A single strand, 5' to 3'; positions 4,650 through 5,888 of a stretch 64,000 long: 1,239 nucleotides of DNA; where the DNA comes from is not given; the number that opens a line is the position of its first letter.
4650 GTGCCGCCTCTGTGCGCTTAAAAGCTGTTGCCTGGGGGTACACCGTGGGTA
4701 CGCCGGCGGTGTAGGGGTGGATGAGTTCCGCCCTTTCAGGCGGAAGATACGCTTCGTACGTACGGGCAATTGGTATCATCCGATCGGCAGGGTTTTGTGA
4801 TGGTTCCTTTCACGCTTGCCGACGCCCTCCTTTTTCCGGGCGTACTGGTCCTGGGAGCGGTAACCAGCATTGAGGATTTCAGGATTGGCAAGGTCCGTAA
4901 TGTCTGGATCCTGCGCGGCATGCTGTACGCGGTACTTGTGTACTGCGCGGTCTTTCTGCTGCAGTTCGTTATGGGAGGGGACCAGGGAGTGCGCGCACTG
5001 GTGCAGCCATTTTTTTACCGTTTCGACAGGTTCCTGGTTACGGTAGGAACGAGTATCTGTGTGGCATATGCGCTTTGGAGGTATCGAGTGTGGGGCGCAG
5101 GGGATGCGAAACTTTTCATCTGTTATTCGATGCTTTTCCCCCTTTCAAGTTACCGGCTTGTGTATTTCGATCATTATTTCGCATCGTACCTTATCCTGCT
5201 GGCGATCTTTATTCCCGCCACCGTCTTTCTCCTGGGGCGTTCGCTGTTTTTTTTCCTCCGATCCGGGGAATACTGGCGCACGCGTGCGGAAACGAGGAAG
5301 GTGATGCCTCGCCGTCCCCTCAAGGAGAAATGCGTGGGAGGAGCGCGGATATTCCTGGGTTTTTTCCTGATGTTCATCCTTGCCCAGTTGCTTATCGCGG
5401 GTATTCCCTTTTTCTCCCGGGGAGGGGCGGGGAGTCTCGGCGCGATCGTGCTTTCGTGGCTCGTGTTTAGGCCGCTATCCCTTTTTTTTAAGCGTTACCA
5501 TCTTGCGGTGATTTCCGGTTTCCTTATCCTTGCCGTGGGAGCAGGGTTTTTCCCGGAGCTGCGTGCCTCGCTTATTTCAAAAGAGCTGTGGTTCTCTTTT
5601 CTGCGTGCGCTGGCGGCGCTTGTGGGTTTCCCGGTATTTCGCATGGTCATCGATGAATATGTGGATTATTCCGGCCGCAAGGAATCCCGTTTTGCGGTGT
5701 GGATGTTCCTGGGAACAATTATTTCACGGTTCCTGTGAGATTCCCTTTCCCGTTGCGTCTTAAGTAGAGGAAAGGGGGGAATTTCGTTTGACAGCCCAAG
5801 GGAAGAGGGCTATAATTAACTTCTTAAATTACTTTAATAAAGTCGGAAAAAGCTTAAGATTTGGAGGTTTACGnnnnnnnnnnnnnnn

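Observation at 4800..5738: A24 (TadV/CpaA-like) prepilin-peptidase homologue translationally coupled to radical-SAM enzymes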

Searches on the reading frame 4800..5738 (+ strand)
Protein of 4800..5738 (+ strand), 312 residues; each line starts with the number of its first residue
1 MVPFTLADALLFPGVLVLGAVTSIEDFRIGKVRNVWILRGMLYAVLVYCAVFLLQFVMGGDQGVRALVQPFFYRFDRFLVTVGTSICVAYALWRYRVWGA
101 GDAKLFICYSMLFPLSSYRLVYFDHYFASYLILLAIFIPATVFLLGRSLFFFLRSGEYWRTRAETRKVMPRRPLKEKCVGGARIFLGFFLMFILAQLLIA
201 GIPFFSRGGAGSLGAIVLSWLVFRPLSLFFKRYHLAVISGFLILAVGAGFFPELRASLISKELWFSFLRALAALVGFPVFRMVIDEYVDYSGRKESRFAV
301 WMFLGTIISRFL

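Call 3: search_protein_families(library=pfam, proteins=[window:4800-5738:+], max_evalue=1)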
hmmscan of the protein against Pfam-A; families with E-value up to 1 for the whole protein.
window:4800-5738:+ (312 aa): 1 family
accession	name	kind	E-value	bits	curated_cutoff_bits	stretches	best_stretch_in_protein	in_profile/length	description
PF01478.23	Peptidase_A24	-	0.0047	17.8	26.5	1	20-141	8-100/104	Type IV leader peptidase family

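Call 5: search_protein_families(library=ncbifam, proteins=[window:4800-5738:+], max_evalue=1)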
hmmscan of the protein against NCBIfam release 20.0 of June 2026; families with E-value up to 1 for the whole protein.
window:4800-5738:+ (312 aa): 1 family
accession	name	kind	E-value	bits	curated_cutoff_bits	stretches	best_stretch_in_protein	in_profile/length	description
NF033233.1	twin_helix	hypoth_equivalog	0.057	13.3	49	1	132-159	2-29/58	twin transmembrane helix small protein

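Call 6: find_homologous_proteins(query=window:4800-5738:+, max_evalue=0.01)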
Query window:4800-5738:+ (312 aa): 50 proteins with E <= 0.01 among 8000 candidates.
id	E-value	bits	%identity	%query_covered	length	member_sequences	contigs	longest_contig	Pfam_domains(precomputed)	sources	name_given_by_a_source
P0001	1.4e-197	674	100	100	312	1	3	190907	-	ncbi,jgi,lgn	jgi:hypothetical protein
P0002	2.7e-47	180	34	98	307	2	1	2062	PF01478.24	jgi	-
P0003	2.4e-46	177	36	100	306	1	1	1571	-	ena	-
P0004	4.2e-46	176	37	96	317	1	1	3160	-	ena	-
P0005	5.8e-46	176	36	96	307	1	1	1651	-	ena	-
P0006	6.9e-46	175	35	98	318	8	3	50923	-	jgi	-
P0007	1.1e-45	175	36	98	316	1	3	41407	-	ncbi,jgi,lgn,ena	-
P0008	2.0e-45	174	36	96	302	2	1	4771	-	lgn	-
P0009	4.2e-45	173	37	96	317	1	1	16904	PF01478.24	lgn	-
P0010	6.6e-45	172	36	94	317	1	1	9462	-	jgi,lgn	-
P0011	2.3e-44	170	34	96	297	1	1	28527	-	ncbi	ncbi:hypothetical protein ACFL96_06095 [Thermoproteota archaeon]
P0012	5.9e-44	169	35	100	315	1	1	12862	-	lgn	-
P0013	1.3e-43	168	32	98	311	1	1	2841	PF01478.24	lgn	-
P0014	1.3e-43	168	34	96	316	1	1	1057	-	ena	-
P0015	2.2e-43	167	34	100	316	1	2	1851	-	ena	-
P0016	3.2e-43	167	34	94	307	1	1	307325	-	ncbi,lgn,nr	ncbi:MAG: prepilin peptidase [Candidatus Omnitrophota bacterium]|nr:prepilin peptidase [Candidatus O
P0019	2.5e-42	164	33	98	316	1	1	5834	PF01478.24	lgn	-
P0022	1.6e-41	161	36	94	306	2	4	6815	PF01478.24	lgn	-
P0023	2.3e-41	160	34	96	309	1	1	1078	PF01478.24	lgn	-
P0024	5.4e-41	159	32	100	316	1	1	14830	PF01478.24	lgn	-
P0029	5.8e-40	156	33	96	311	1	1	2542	PF01478.24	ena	-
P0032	3.1e-39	153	31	100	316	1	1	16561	PF01478.24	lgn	-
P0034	1.9e-37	148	35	96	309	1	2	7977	PF01478.24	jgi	jgi:Flp pilus assembly protein protease CpaA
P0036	4.4e-37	146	34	93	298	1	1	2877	PF01478.24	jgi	-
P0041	1.7e-33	135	32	99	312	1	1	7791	PF01478.24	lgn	-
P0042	3.6e-33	133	32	99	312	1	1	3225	PF01478.24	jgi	jgi:hypothetical protein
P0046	2.1e-25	108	30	97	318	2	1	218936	PF01478.24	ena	-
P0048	1.7e-21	95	28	96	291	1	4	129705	-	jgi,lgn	-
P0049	2.8e-19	88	29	96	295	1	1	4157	PF01478.24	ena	-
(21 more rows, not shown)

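Call 8: find_encoding_contigs(protein=window:4800-5738:+, flank=10000, max_places=3)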
Protein window:4800-5738:+ (312 aa): 4 contigs read that carry it; 3 places shown.
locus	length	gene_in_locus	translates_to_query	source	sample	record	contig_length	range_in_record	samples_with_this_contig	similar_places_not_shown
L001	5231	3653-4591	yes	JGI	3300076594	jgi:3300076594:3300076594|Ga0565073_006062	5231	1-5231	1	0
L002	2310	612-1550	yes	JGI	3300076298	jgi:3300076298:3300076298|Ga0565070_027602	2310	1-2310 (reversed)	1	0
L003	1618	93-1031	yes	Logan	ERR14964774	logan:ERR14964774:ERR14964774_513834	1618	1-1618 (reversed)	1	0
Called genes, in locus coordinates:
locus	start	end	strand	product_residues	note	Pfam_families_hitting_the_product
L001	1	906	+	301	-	?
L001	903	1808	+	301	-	PF04055:Radical_SAM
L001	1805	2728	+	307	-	PF04055:Radical_SAM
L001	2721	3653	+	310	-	PF04055:Radical_SAM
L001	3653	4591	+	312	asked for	-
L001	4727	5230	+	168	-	?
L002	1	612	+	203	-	?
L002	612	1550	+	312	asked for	-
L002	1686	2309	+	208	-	?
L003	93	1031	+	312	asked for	-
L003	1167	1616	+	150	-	?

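Call 9: find_encoding_contigs(protein=P0016, flank=10000, max_places=2)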
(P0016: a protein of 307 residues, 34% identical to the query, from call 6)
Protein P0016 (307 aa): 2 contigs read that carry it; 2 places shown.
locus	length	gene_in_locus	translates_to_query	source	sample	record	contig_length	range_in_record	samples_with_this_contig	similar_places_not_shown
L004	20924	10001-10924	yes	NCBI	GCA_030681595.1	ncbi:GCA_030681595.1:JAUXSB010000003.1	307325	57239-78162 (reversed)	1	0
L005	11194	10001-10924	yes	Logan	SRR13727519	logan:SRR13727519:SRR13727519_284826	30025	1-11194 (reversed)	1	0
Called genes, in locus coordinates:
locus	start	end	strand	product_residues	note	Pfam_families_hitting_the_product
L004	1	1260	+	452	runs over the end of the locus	PF04055:Radical_SAM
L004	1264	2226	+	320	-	PF04055:Radical_SAM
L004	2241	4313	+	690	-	PF04055:Radical_SAM, PF13353:Fer4_12 (faint), PF04055:Radical_SAM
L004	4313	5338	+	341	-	PF04055:Radical_SAM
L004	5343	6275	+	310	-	PF04055:Radical_SAM, PF13344:Hydrolase_6 (faint)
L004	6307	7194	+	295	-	PF04055:Radical_SAM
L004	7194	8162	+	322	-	PF04055:Radical_SAM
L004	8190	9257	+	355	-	-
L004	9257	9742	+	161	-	PF07719:TPR_2 (faint), PF13431:TPR_17 (faint)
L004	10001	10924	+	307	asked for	-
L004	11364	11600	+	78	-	-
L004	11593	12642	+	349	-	PF03601:Cons_hypoth698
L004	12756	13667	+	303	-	PF00480:ROK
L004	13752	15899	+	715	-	PF13100:OstA_2 (faint), PF04453:LptD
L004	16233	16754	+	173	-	PF13489:Methyltransf_23, PF13847:Methyltransf_31 (weak), PF13649:Methyltransf_25 (weak)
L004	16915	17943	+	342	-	PF08240:ADH_N, PF16912:Glu_dehyd_C (weak), PF00107:ADH_zinc_N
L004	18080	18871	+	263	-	PF01791:DeoC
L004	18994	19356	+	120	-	PF00072:Response_reg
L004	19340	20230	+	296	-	PF01545:Cation_efflux, PF16916:ZT_dimer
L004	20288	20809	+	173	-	PF01584:CheW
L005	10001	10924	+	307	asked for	-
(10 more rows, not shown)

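Call 10: find_encoding_contigs(protein=P0046, flank=10000, max_places=2)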
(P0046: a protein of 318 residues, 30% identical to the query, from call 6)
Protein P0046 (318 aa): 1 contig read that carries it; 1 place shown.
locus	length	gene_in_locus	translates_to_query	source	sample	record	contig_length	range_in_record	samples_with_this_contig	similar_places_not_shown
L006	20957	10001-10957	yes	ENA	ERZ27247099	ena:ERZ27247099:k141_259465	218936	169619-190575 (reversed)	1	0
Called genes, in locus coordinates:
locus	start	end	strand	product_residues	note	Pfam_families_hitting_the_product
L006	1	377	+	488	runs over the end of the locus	PF13353:Fer4_12, PF04055:Radical_SAM, PF13186:SPASM (weak)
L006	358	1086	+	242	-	-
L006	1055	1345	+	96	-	-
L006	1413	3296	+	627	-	PF04055:Radical_SAM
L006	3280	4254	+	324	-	PF04055:Radical_SAM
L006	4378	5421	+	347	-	PF04459:DUF512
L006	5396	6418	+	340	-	-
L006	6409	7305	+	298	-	PF04055:Radical_SAM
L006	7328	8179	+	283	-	PF04055:Radical_SAM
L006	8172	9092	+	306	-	PF04055:Radical_SAM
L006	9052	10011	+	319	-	PF04055:Radical_SAM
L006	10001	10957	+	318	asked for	PF01478:Peptidase_A24 (weak)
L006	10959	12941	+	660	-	PF01326:PPDK_N, PF00391:PEP-utilizers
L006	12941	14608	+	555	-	PF13231:PMT_2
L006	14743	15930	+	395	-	PF00162:PGK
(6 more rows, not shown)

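Call 11: find_encoding_contigs(protein=P0048, flank=10000, max_places=2)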
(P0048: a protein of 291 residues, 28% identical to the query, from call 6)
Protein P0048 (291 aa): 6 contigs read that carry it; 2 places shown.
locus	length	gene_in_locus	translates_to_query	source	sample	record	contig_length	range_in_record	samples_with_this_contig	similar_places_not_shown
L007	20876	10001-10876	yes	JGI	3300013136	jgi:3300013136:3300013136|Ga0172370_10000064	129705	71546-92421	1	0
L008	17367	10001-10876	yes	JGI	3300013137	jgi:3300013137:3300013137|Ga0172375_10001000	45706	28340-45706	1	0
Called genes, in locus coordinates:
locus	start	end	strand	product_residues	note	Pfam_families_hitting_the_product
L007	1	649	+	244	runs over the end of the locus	PF20260:PUA_4, PF04452:Methyltrans_RNA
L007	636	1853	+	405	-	PF00919:UPF0004, PF04055:Radical_SAM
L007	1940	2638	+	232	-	-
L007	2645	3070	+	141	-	PF27806:HxsD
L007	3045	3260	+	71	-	-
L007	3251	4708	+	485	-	PF13353:Fer4_12, PF04055:Radical_SAM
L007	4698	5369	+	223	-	-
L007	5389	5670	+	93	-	-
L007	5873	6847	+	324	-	PF04055:Radical_SAM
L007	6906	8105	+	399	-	PF04055:Radical_SAM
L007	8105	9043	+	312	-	PF04055:Radical_SAM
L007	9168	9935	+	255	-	PF04055:Radical_SAM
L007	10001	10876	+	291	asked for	-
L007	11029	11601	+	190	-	PF02674:Colicin_V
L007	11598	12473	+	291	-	PF01784:DUF34_NIF3 (faint)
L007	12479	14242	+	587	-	PF01807:Zn_ribbon_DnaG, PF08275:DNAG_N, PF01751:Toprim (weak), PF13155:Toprim_2, PF13662:Toprim_4, PF10410:DnaB_bind, PF08278:DnaG_DnaB_bind (faint)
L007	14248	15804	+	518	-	PF03979:Sigma70_r1_1, PF00140:Sigma70_r1_2, PF04542:Sigma70_r2, PF04539:Sigma70_r3, PF04545:Sigma70_r4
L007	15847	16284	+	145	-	PF13441:Gly-zipper_YMGG, PF13488:Gly-zipper_Omp (weak)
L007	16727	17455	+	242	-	PF24481:CT398_CC, PF02591:Zn_ribbon_9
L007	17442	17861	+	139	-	PF00075:RNase_H, PF13456:RVT_3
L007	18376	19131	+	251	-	PF20772:TACO1_YebC_N, PF01709:Transcrip_reg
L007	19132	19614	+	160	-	PF02075:RuvC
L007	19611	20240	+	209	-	PF01330:RuvA_N, PF14520:HHH_5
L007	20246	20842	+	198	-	PF04079:SMC_ScpB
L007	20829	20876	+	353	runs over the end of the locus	PF01817:CM_2, PF00800:PDT, PF01842:ACT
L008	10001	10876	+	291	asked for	-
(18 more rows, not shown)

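Call 17: search_solved_structures(query=A1, max_evalue=10, show_alignments=3)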
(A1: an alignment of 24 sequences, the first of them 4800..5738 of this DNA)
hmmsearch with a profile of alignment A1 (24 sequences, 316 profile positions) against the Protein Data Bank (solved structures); distinct sequences matched with E-value up to 10: 2.
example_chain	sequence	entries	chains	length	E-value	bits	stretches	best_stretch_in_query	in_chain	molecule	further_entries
8x80_A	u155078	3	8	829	0.38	13.3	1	96-113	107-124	Leptin receptor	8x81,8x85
8ave_B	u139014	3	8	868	0.4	13.3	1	96-113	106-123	Leptin receptor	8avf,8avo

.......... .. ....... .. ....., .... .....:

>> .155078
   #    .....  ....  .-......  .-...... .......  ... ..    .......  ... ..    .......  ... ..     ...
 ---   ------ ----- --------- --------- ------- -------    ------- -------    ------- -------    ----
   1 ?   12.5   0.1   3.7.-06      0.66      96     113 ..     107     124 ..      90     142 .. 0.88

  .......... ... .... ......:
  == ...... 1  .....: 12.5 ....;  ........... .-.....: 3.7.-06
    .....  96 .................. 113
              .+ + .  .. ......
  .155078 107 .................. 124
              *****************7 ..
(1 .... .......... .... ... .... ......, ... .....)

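Call 19: search_protein_families(library=pfam, alignment_id=A1, max_evalue=0.1)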
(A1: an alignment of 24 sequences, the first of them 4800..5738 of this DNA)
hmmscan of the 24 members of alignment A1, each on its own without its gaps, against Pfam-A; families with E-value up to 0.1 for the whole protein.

A. member 1, window:4800-5738:+ (312 aa): 1 family
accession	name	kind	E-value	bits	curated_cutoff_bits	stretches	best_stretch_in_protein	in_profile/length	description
PF01478.23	Peptidase_A24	-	0.0047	17.8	26.5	1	20-141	8-100/104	Type IV leader peptidase family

B. families by the number of members that match (of 24 scanned): 1 family
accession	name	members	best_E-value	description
PF01478.23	Peptidase_A24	22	3.3e-08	Type IV leader peptidase family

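Call 26: find_related_loci(query=A1, collection=genome_contigs, flank=10000)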
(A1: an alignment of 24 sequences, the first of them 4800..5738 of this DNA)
Query A1 (312 aa) in genome_contigs; peptide patterns used: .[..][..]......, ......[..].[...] (x = any residue, [..] = any of these).
276 stretches matched a pattern; 126 encode a relative of the query (tblastn E <= 1e-3); the best 80 are kept; 80 distinct loci.
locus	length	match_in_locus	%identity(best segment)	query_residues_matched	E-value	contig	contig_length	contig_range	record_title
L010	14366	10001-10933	36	6-312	8e-50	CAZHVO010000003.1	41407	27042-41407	MAG TPA_asm: uncultured Planctomycetia bacterium isolate SRP178699_co2_518 genome assembly, contig: NODE_335_length_4140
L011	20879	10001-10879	34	19-312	3e-47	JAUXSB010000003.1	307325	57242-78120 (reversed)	MAG: Candidatus Omnitrophota bacterium isolate C12_metabat.bin.33_sub C12_k141_645004, whole genome shotgun sequence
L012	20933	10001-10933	34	2-312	1e-44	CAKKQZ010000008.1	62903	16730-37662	Omnitrophica bacterium GWA2_41_15 isolate Hainich-H51-bin231-1 genome assembly, contig: H51-bin231_1_Hain_H51_02um_R1_10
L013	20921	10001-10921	32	10-312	2e-42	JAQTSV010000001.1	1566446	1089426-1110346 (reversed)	MAG: Candidatus Omnitrophota bacterium isolate STB_25 NODE_1_length_1566446_cov_7.163386_Sandtown_B, whole genome shotgu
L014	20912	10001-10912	34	5-312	7e-41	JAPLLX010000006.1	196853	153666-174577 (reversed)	MAG: Candidatus Omnitrophota bacterium isolate LacPavin_0920_WC90_MAG_43_22 LacPavin_0920_WC90_scaffold_868978, whole ge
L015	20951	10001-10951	33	5-311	4e-40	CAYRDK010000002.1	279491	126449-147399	MAG TPA_asm: uncultured Planctomycetia bacterium isolate binchicken_co266_257 genome assembly, contig: NODE_59_length_27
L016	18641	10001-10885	37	13-307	1e-41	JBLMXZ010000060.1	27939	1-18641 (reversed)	MAG: Deltaproteobacteria bacterium isolate MAG242 PRJNA957066_bin24_renamed_59, whole genome shotgun sequence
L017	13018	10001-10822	29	15-309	2e-31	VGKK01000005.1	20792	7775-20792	MAG: Candidatus Omnitrophota bacterium isolate M_DeepCast_400m_m2_183 M_DeepCast_400m_m2_183_Ga0194112_10003849, whole g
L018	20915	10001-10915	29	10-312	1e-29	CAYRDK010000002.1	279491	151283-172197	MAG TPA_asm: uncultured Planctomycetia bacterium isolate binchicken_co266_257 genome assembly, contig: NODE_59_length_27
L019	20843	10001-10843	32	8-311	7e-29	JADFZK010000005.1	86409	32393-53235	MAG: Candidatus Omnitrophota bacterium isolate nHGRbin18 nHGR_bin18_NODE_96_length_86409_cov_9.984274, whole genome shot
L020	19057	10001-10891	30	13-308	2e-27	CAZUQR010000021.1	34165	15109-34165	MAG TPA_asm: uncultured Planctomycetia bacterium isolate binchicken_co34_570 genome assembly, contig: NODE_1795_length_3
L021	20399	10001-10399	41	10-145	3e-27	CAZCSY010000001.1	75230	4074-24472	MAG TPA_asm: uncultured Planctomycetia bacterium isolate binchicken_co81_68 genome assembly, contig: NODE_272_length_752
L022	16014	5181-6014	31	14-311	3e-27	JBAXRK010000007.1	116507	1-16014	MAG: Candidatus Omnitrophota bacterium isolate ELA581 MAG581_7, whole genome shotgun sequence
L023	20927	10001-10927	31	10-312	4e-27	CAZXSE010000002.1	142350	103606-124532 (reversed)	MAG TPA_asm: uncultured Planctomycetales bacterium isolate binchicken_co154_760 genome assembly, contig: NODE_55_length_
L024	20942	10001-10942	27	8-297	7e-22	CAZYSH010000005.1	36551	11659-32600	MAG TPA_asm: uncultured Candidatus Saccharibacteria bacterium isolate binchicken_co330_129 genome assembly, contig: NODE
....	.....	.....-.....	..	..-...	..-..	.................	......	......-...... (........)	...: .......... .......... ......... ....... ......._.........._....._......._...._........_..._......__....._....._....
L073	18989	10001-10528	25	5-179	2e-8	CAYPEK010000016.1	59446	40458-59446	MAG TPA_asm: uncultured bacterium isolate binchicken_co246_416 genome assembly, contig: NODE_599_length_59446_cov_7.8679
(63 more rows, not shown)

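Call 27: predict_structure(alignment_id=A1)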
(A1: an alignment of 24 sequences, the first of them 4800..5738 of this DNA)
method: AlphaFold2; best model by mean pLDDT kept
length: 312 residues; sequences in the alignment: 24
mean_pLDDT: 82.7   pTM: 0.67
mean pLDDT of the five models: 82.7, 79.0, 77.4, 77.2, 77.1
residues with pLDDT >= 90: 107; 70-90: 156; 50-70: 41; < 50: 8
segments of 3 or more residues with pLDDT < 50: 164-171
pLDDT, mean of each block of 10 residues (from residue 1): 80 95 91 93 95 88 87 88 93 86 93 86 83 89 83 66 48 68 91 84 62 78 88 91 87 70 86 82 71 72 91 83
secondary structure, 60 per line:
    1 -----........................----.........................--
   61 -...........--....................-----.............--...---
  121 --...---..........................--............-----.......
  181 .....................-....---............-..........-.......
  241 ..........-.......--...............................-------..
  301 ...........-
elements in order: H6-29 H34-58 H62-72 H75-94 H100-112 H129-154 H157-168 H174-201 H203-206 H210-221 H223-232 H234-250 H252-258 H261-291 H299-311
